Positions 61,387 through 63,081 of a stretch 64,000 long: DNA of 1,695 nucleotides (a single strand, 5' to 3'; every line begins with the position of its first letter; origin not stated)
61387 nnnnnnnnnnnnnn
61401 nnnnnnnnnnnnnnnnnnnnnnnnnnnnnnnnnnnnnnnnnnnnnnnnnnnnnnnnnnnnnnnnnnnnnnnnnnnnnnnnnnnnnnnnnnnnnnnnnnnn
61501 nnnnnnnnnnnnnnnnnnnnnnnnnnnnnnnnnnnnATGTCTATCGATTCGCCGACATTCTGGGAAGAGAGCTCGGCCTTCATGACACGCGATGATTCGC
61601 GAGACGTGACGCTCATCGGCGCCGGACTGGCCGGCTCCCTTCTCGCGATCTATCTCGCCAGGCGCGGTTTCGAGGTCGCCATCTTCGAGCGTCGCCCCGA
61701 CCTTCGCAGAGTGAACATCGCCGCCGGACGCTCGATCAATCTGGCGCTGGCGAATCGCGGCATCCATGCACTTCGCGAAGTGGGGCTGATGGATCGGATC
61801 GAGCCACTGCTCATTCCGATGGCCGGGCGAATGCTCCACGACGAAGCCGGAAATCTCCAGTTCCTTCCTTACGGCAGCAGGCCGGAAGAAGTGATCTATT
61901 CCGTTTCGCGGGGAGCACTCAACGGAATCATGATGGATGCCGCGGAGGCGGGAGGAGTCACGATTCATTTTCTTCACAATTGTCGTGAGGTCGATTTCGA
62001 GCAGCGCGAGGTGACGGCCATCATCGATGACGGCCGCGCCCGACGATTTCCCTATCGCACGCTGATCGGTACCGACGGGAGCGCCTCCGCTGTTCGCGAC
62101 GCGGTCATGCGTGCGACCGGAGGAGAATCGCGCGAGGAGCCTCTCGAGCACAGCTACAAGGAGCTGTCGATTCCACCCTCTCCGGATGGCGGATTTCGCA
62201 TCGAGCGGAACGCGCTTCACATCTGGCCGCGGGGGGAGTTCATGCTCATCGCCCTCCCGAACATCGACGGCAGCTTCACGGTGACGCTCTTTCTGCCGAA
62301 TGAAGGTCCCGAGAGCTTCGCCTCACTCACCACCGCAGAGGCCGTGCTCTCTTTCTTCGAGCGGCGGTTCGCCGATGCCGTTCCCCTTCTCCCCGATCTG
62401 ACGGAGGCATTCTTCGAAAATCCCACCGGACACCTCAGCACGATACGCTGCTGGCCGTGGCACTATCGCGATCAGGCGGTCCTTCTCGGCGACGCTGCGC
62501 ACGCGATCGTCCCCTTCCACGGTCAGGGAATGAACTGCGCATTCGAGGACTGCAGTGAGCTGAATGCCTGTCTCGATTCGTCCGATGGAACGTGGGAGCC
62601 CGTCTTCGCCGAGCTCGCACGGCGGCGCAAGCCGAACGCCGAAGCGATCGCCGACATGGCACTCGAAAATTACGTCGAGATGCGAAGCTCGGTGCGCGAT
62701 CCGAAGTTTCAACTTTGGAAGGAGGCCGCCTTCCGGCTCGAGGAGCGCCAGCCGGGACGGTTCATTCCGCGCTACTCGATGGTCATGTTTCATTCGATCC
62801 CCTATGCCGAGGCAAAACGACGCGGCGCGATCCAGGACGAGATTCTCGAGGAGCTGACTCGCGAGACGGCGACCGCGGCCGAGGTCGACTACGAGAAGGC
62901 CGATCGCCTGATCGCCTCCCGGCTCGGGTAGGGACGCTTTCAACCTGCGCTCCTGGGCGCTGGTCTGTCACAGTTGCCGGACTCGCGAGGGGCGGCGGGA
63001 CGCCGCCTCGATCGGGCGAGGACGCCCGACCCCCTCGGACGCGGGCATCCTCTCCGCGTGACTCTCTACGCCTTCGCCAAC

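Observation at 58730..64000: Bacterial kynurenine-pathway cluster including ACMSD, next to a D-amino-acid oxidase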

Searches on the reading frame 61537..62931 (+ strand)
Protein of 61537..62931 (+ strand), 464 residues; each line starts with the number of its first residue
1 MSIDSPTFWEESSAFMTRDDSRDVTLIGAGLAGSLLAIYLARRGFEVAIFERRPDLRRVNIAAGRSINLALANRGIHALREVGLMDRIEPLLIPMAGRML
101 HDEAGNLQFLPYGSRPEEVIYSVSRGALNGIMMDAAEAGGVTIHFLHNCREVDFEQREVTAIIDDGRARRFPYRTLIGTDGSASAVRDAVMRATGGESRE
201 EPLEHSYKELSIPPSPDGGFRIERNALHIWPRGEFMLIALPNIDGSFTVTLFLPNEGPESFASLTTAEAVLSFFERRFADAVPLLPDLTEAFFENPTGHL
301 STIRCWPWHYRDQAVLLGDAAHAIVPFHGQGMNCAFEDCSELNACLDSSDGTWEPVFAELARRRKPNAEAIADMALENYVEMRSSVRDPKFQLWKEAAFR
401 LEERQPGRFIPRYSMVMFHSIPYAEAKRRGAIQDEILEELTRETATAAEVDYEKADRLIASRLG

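Call 3: search_protein_families(library=pfam, proteins=[window:61537-62931:+])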
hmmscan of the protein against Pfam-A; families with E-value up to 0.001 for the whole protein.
window:61537-62931:+ (464 aa): 4 families
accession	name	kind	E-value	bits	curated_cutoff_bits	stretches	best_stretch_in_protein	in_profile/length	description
PF01494.25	FAD_binding_3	-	8.1e-22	78.3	22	1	23-343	3-315/349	FAD binding domain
PF01266.30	DAO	-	4.3e-08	33.5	27.9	1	23-56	1-34/353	FAD dependent oxidoreductase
PF13450.12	NAD_binding_8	-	5.1e-07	30.3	21.9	1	27-56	2-31/68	NAD(P)-binding Rossmann-like domain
PF07992.20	Pyr_redox_2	-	6.8e-06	26.2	26.1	1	13-79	134-201/291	Pyridine nucleotide-disulphide oxidoreductase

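Call 4: search_protein_families(library=ncbifam, proteins=[window:61537-62931:+])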
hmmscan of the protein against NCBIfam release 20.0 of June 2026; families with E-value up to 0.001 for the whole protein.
window:61537-62931:+ (464 aa): 71 families (the best 25 are shown)
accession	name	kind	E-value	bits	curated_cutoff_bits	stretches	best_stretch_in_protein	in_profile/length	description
NF053548.1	violacein_VioC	equivalog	1.1e-54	186.2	760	1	24-428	4-414/429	NADP-dependent violacein biosynthesis oxygenase VioC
NF005313.0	PRK06847.1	subfamily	2e-26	92.8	372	2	22-192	5-171/375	hypothetical protein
NF033623.1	urate_HpxO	equivalog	1.9e-24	86.3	500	2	24-193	2-165/381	FAD-dependent urate hydroxylase HpxO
NF005452.0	PRK07045.1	equivalog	1.9e-21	76.5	397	1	19-372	3-348/388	putative monooxygenase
TIGR01988.1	Ubi-OHases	subfamily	1.7e-20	73.2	224.65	2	23-190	1-171/387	ubiquinone biosynthesis hydroxylase, UbiH/UbiF/VisC/COQ6 family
NF005243.0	PRK06753.1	equivalog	1.2e-19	70.5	365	2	24-192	3-160/374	hypothetical protein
NF005720.0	PRK07538.1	subfamily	1.3e-19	70.4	400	2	22-190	3-173/418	hypothetical protein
NF005788.0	PRK07608.1-3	equivalog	1.6e-17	63.4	478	1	23-362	4-329/388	UbiH/UbiF family hydroxylase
TIGR01984.1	UbiH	equivalog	1.7e-17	63.3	392.2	2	23-190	1-168/382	2-octaprenyl-6-methoxyphenyl hydroxylase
TIGR02032.1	GG-red-SF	subfamily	2e-17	63.9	158.8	1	23-336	2-287/297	geranylgeranyl reductase family protein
NF006021.0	PRK08163.1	equivalog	6e-17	61.7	459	1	21-368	5-343/398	3-hydroxybenzoate 6-monooxygenase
NF004832.0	PRK06184.1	subfamily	1e-16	60.8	476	1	17-382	2-355/506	hypothetical protein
NF005691.0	PRK07494.1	equivalog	8.3e-16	57.5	459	2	17-190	4-174/404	UbiH/UbiF family hydroxylase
NF005612.0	PRK07364.1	equivalog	9.4e-16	57.3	487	1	12-192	9-189/415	FAD-dependent hydroxylase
NF004780.0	PRK06126.1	subfamily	2.2e-15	55.9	445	1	311-390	303-384/552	hypothetical protein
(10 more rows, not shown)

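Call 9: search_solved_structures(query=window:61537-62931:+, max_evalue=0.00001)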
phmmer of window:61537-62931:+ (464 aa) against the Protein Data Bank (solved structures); distinct sequences matched with E-value up to 0.00001: 52.
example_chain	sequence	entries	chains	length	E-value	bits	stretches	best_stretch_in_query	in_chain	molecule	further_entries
5x6p_A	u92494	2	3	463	5.2e-117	394.6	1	17-440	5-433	Kynurenine 3-monooxygenase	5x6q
5fn0_A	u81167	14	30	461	7.7e-117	394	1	18-440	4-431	KYNURENINE 3-MONOOXYGENASE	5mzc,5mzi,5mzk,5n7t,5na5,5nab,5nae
6fox_A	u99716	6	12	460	1.1e-116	393.6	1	18-440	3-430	Kynurenine 3-monooxygenase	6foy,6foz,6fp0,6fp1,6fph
5y66_A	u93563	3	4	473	2.5e-116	392.4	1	18-440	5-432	Kynurenine 3-monooxygenase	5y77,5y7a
6lkd_A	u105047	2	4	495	2.6e-89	303.3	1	20-436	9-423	Kynurenine 3-monooxygenase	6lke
5x68_A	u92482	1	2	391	6.6e-84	285.5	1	22-388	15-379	Kynurenine 3-monooxygenase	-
5x6r_A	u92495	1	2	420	6.2e-60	206.5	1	16-395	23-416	Kynurenine 3-monooxygenase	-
4j2w_A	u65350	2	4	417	9.5e-60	205.9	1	21-396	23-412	Kynurenine 3-monooxygenase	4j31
4j33_A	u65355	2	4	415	1.1e-59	205.7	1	21-395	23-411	Kynurenine 3-monooxygenase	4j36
4j34_A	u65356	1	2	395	1.5e-59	205.2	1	21-395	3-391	Kynurenine 3-monooxygenase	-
6sw1_A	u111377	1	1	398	2.3e-14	56.3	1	19-348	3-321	Probable FAD-dependent monooxygenase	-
2x3n_A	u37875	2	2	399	2.7e-14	56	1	19-348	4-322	PROBABLE FAD-DEPENDENT MONOOXYGENASE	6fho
6sw2_A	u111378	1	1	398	2.9e-14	55.9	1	19-348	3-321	Probable FAD-dependent monooxygenase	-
8uiq_A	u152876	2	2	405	4.2e-13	52.1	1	22-375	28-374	6-hydroxynicotinate 3-monooxygenase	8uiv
5eow_A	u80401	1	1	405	4.9e-13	51.9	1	22-375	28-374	6-hydroxynicotinate 3-monooxygenase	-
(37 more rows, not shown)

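Call 25: find_related_loci(query=window:61582-62931:+, collection=genome_contigs, flank=10000)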
Query window:61582-62931:+ (449 aa) in genome_contigs; peptide patterns used: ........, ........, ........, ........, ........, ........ (x = any residue, [..] = any of these).
600 stretches matched a pattern (row limit reached: there are more); 585 encode a relative of the query (tblastn E <= 1e-3); the best 80 are kept; 80 distinct loci.
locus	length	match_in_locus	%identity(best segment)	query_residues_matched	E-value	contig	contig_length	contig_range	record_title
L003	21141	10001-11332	61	6-449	2e-177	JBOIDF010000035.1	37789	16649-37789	MAG: Gammaproteobacteria bacterium isolate SD8037_metabat2.bin.6 NODE_291_length_37789_cov_18.909060, whole genome shotg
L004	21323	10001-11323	62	9-448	6e-177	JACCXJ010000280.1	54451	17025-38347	MAG: Gammaproteobacteria bacterium isolate MGR_bin175 SD2897-2912_k127_179265, whole genome shotgun sequence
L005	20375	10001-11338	62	3-448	6e-177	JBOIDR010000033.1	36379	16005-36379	MAG: Gammaproteobacteria bacterium isolate SD8036_maxbin2.bin.2 NODE_422_length_36379_cov_33.187162, whole genome shotgu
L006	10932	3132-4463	62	6-449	4e-173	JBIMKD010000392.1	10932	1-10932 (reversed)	MAG: Chromatiales bacterium isolate Frasassi PCtopBin12 k141_3755309, whole genome shotgun sequence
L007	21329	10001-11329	58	8-448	1e-170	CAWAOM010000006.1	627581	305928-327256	MAG: uncultured Gammaproteobacteria bacterium isolate MFD03804.bin.1.24 genome assembly, contig: contig_46390, whole gen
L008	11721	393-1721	61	9-448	2e-170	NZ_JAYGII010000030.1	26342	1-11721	Natronospira elongata strain AB-CW1 30, whole genome shotgun sequence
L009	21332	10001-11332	58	6-449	7e-170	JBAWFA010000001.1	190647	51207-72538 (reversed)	MAG: Gammaproteobacteria bacterium isolate MFD05722_ilm_asm_bin35 k127_346980, whole genome shotgun sequence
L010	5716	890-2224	57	6-449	2e-171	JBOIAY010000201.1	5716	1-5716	MAG: Gammaproteobacteria bacterium isolate TC-S_metawrap_bin.286 k127_455621, whole genome shotgun sequence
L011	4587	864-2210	59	1-449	5e-171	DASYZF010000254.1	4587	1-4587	MAG TPA_asm: Gammaproteobacteria bacterium isolate SMAG_U6355 k141_929140, whole genome shotgun sequence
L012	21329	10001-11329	57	7-449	1e-165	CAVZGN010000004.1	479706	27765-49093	MAG: uncultured proteobacterium isolate MFD03044.bin.1.30 genome assembly, contig: contig_53660, whole genome shotgun se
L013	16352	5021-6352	57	6-448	6e-164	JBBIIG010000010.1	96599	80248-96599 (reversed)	MAG: bacterium isolate BR1S70218_bin_133 NODE_279_length_96599_cov_6.110136, whole genome shotgun sequence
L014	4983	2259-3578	60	11-448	2e-166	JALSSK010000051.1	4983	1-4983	MAG: Rhodothermales bacterium isolate 356-308_metabat2_scaf2bin.048 356-308_scaffold_13063_c1, whole genome shotgun sequ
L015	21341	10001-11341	57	4-448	7e-163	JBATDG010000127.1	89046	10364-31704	MAG: Bacteroidota bacterium isolate MFD10475_ilm_asm_bin42 k127_196218, whole genome shotgun sequence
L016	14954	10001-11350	58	1-448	4e-162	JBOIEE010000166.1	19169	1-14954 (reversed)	MAG: Gammaproteobacteria bacterium isolate M3-S_metawrap_bin.32 k127_1458083, whole genome shotgun sequence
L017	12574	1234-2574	58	6-448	4e-162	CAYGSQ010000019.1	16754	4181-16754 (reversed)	MAG TPA_asm: uncultured Gammaproteobacteria bacterium isolate ERP117304_co3_192 genome assembly, contig: NODE_4866_lengt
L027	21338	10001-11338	55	9-449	2e-157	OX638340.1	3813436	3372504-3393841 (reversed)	MAG: uncultured Gemmatimonadota bacterium isolate 6ed59a95-0d5b-4630-9937-108f2708d2fb genome assembly, chromosome: 1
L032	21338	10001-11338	55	9-449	2e-155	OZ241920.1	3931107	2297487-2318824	MAG: bacterium isolate c159a2c7-7ae9-43f8-b1c6-a8821b09048b genome assembly, chromosome: 1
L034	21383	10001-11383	53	9-449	5e-155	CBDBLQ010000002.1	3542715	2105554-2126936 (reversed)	MAG: bacterium isolate 7e3eab2d-bf14-4947-a8f9-fc6ddb354d52 genome assembly, contig: contig_2, whole genome shotgun sequ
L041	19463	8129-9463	53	5-448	2e-153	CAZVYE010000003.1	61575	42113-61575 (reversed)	MAG TPA_asm: uncultured Gammaproteobacteria bacterium isolate SRP321284_co1_128 genome assembly, contig: NODE_551_length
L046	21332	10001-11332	55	7-448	5e-151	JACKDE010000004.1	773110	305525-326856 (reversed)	MAG: Deferribacteres bacterium isolate HK-STAS-KSB1-1 HK-STAS-KSB1-1_4, whole genome shotgun sequence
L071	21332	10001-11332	51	6-448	2e-143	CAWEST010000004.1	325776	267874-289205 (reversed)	MAG: uncultured Acidobacteriota bacterium isolate MFD03399.bin.1.95 genome assembly, contig: contig_33017, whole genome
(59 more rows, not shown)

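Call 31: search_protein_families(library=pfam, proteins=[L041:3380-4861:+, L046:7470-8315:+, L016:389-1180:+, L071:12634-13548:-, L009:11350-12420:+, L027:6378-7349:+, L027:2506-3501:+, L034:4959-6362:+, L032:15895-16977:+], max_evalue=0.00001)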
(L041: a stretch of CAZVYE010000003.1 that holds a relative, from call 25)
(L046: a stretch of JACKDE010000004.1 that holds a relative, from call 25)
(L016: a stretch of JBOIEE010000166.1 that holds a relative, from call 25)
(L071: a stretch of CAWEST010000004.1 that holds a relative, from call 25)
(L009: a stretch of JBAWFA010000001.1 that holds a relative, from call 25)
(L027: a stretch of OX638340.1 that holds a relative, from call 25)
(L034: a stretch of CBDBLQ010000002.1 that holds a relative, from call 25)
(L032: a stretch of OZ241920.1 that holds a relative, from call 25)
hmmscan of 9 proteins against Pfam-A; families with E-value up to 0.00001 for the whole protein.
L041:3380-4861:+ (493 aa): 1 family
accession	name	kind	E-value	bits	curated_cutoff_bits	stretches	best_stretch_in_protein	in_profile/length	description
PF00171.27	Aldedh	-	5.4e-167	556.4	23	1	31-488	6-461/461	Aldehyde dehydrogenase family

L046:7470-8315:+ (281 aa): 1 family
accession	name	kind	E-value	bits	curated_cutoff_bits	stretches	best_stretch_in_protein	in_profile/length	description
PF04199.19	Cyclase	-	4.3e-10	40.4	23.1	1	32-206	2-142/142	Putative cyclase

L016:389-1180:+ (263 aa): 2 families
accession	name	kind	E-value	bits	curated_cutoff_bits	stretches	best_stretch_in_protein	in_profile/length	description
PF13561.12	adh_short_C2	-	5.1e-43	147.8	27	1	16-259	1-235/236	Enoyl-(Acyl carrier protein) reductase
PF00106.31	adh_short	-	1.2e-35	123.2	26.6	1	10-198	1-189/195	short chain dehydrogenase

L071:12634-13548:- (304 aa): 2 families
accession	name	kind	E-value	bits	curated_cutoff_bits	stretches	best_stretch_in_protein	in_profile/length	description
PF20434.5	BD-FAE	-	2.9e-18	66.6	26.8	1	76-174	4-107/215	BD-FAE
PF07859.19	Abhydrolase_3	-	6.6e-16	59.1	25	1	87-203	1-114/210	alpha/beta hydrolase fold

L009:11350-12420:+ (356 aa): 0 families

L027:6378-7349:+ (323 aa): 1 family
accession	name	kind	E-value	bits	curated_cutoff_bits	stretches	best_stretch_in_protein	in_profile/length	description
PF05721.19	PhyH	-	4.9e-13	50.3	22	1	15-238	1-207/213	Phytanoyl-CoA dioxygenase (PhyH)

L027:2506-3501:+ (331 aa): 3 families
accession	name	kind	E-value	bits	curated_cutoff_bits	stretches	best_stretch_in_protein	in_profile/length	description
PF00903.31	Glyoxalase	-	5e-22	79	20.6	1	148-269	1-121/121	Glyoxalase/Bleomycin resistance protein/Dioxygenase superfamily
PF22677.2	Ble-like_N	-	7.6e-07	29.2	24.5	0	148-173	1-26/41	Bleomycin resistance protein-like N-terminal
PF13669.12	Glyoxalase_4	-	9.8e-06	26.3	27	0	19-72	2-48/109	Glyoxalase/Bleomycin resistance protein/Dioxygenase superfamily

L034:4959-6362:+ (467 aa): 2 families
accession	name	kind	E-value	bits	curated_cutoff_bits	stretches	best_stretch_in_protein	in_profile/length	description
PF00884.28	Sulfatase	-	3.8e-44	151.6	25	1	4-330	1-301/301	Sulfatase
PF16347.10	SGSH_C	-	6.5e-18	65.8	29.3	1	278-427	2-152/154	N-sulphoglucosamine sulphohydrolase, C-terminal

L032:15895-16977:+ (360 aa): 1 family
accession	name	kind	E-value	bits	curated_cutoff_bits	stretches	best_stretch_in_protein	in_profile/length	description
PF01207.24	Dus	-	8.2e-71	239.1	20.4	1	50-347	2-303/311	Dihydrouridine synthase (Dus)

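Call 32: search_protein_families(library=ncbifam, proteins=[L041:3380-4861:+, L046:7470-8315:+, L016:389-1180:+, L071:12634-13548:-, L009:11350-12420:+], max_evalue=0.00001)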
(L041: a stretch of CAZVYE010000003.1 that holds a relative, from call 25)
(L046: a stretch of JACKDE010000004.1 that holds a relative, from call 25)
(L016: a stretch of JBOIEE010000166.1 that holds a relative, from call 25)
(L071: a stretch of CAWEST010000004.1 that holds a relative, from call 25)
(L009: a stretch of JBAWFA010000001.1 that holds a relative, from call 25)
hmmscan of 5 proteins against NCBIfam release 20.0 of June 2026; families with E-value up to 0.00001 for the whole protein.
L041:3380-4861:+ (493 aa): 41 families (the best 25 are shown)
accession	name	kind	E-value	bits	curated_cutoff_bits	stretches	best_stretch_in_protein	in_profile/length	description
TIGR03216.1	OH_muco_semi_DH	equivalog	1.7e-163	544.7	693.25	1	19-491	1-480/481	2-hydroxymuconic semialdehyde dehydrogenase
TIGR02299.1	HpaE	equivalog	8.3e-155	516.1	638.35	1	19-492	1-478/488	5-carboxymethyl-2-hydroxymuconate semialdehyde dehydrogenase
NF010000.0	PRK13473.1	subfamily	1.6e-144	482.1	615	1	20-490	4-472/475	aminobutyraldehyde dehydrogenase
TIGR01804.1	BADH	equivalog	2.6e-143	477.9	668.6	1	22-485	1-466/467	betaine-aldehyde dehydrogenase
NF009725.0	PRK13252.1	equivalog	2e-140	468.4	593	1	18-492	6-481/488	betaine-aldehyde dehydrogenase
NF045735.1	PaDhStyDPseudo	equivalog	2.9e-128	428.5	850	1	22-491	6-482/483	phenylacetaldehyde dehydrogenase StyD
NF045736.1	PaDhStyDRhodo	equivalog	2.8e-126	421.9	800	1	21-491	5-478/479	phenylacetaldehyde dehydrogenase StyD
NF050026.1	AcaldDHExaC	equivalog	2.6e-123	412.3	900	1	20-492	17-495/503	acetaldehyde dehydrogenase ExaC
TIGR01780.1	SSADH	subfamily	7e-118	394.3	646.35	1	37-483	2-445/448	succinate-semialdehyde dehydrogenase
NF042993.1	AlphKGSA_gudD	equivalog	1.2e-117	393.6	770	1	19-490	4-480/481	alpha-ketoglutaric semialdehyde dehydrogenase GucD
NF006916.0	PRK09407.1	equivalog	1e-115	387.4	521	1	28-489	30-491/526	succinic semialdehyde dehydrogenase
NF007352.0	PRK09847.1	equivalog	4.9e-112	375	850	1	23-492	24-493/495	aldehyde dehydrogenase PuuC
TIGR03374.1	ABALDH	equivalog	1.1e-110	370.6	909.3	1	24-476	7-457/472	aminobutyraldehyde dehydrogenase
NF040648.1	lactal_redase_Meth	equivalog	3.3e-108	362.7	650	1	22-490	2-462/463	lactaldehyde dehydrogenase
NF052305.1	DioxValDhHalo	equivalog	4.5e-108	362.2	750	1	20-488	6-479/483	2,5-dioxovalerate dehydrogenase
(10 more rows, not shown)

L046:7470-8315:+ (281 aa): 0 families

L016:389-1180:+ (263 aa): 210 families (the best 25 are shown)
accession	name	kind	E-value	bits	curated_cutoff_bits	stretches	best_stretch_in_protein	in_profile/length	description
NF006212.0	PRK08339.1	equivalog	1.2e-53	182.5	339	1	3-262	2-261/263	short chain dehydrogenase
NF005559.1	PRK07231.1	subfamily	4.8e-51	173.7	215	1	7-260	2-248/249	glucose 1-dehydrogenase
NF009466.0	PRK12826.1-2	subfamily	3.4e-49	167.5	222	1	10-260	4-245/248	3-oxoacyl-ACP reductase FabG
NF004778.0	PRK06124.1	equivalog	3.3e-45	154.5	303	1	4-261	6-254/256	SDR family oxidoreductase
NF004779.0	PRK06125.1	subfamily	2e-44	152.1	261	1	4-260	2-254/259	short-chain dehydrogenase/reductase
NF004197.0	PRK05653.1-1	equivalog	4.4e-42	144.4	332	1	5-260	3-247/249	3-oxoacyl-ACP reductase FabG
NF004198.0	PRK05653.1-3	equivalog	1.4e-41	142.6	296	1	7-260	5-247/248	3-oxoacyl-ACP reductase FabG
NF052558.1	MBtsdlDhBudC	equivalog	4e-41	141.2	270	1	9-260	3-242/250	meso-2,3-butanediol dehydrogenase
TIGR01963.1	PHB_DH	subfamily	4.7e-40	137.5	307.05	1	10-260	2-253/255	3-hydroxybutyrate dehydrogenase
NF005095.0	PRK06523.1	subfamily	5.6e-39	134.2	231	1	4-259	5-257/261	oxidoreductase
TIGR01830.1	3oxo_ACP_reduc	equivalog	1.4e-38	133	297.75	1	12-258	1-237/239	3-oxoacyl-[acyl-carrier-protein] reductase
NF006070.0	PRK08213.1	subfamily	8.6e-38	130.3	279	1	5-260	8-257/259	gluconate 5-dehydrogenase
NF005446.0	PRK07035.1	equivalog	1.3e-37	129.4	373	1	4-259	6-253/255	SDR family oxidoreductase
NF005893.0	PRK07856.1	equivalog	2.1e-37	128.8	255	1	4-258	4-240/255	SDR family oxidoreductase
NF006693.0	PRK09242.1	equivalog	2.6e-37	128.3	328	1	6-258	7-252/258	SDR family oxidoreductase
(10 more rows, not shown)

L071:12634-13548:- (304 aa): 5 families
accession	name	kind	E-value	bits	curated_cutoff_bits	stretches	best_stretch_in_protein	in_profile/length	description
NF058665.1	HaHSL_fam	equivalog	9.3e-38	130.1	320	1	28-293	3-258/260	hormone-sensitive lipase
NF058653.1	LipP1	equivalog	1.6e-12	46.9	350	1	76-173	63-161/300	LipP1 family hormone-sensitive lipase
NF033149.0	CHL_hydrolase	equivalog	3.1e-12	46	500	1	76-173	66-165/310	chloramphenicol hydrolase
NF007547.0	PRK10162.1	equivalog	3.3e-09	36.1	389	1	76-208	77-207/321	acetyl esterase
NF052354.1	EstLipQMycob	equivalog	1.1e-08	34.2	700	1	80-202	161-288/418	esterase LipQ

L009:11350-12420:+ (356 aa): 0 families

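Call 65: find_related_loci(query=window:61582-62931:+, collection=metagenome_contigs, flank=10000)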
Query window:61582-62931:+ (449 aa) in metagenome_contigs; peptide patterns used: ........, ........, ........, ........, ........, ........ (x = any residue, [..] = any of these).
600 stretches matched a pattern (row limit reached: there are more); 583 encode a relative of the query (tblastn E <= 1e-3); the best 80 are kept; 80 distinct loci.
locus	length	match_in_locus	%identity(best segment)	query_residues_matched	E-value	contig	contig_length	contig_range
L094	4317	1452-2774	65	2-448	0e+0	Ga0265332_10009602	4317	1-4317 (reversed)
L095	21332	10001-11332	61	6-449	2e-177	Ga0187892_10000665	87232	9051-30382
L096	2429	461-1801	59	1-448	0e+0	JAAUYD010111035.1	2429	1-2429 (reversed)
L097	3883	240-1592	59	1-448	9e-180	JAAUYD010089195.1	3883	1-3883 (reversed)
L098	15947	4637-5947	58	8-442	2e-170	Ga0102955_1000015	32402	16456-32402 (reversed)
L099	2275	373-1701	61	9-448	0e+0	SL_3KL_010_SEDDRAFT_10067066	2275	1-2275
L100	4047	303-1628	57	8-449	2e-171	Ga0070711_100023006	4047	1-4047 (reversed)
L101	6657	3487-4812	56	9-448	4e-164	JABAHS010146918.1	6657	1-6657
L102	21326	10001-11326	59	9-448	2e-163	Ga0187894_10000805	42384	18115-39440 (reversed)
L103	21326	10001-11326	58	9-449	3e-163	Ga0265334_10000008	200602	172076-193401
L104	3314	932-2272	58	5-448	8e-171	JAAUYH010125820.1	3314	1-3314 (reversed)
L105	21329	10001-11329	57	6-448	2e-162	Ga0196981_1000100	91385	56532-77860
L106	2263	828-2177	56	1-448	5e-174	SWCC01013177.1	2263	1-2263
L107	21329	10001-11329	58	6-448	1e-161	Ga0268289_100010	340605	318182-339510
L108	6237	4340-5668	57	10-448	2e-162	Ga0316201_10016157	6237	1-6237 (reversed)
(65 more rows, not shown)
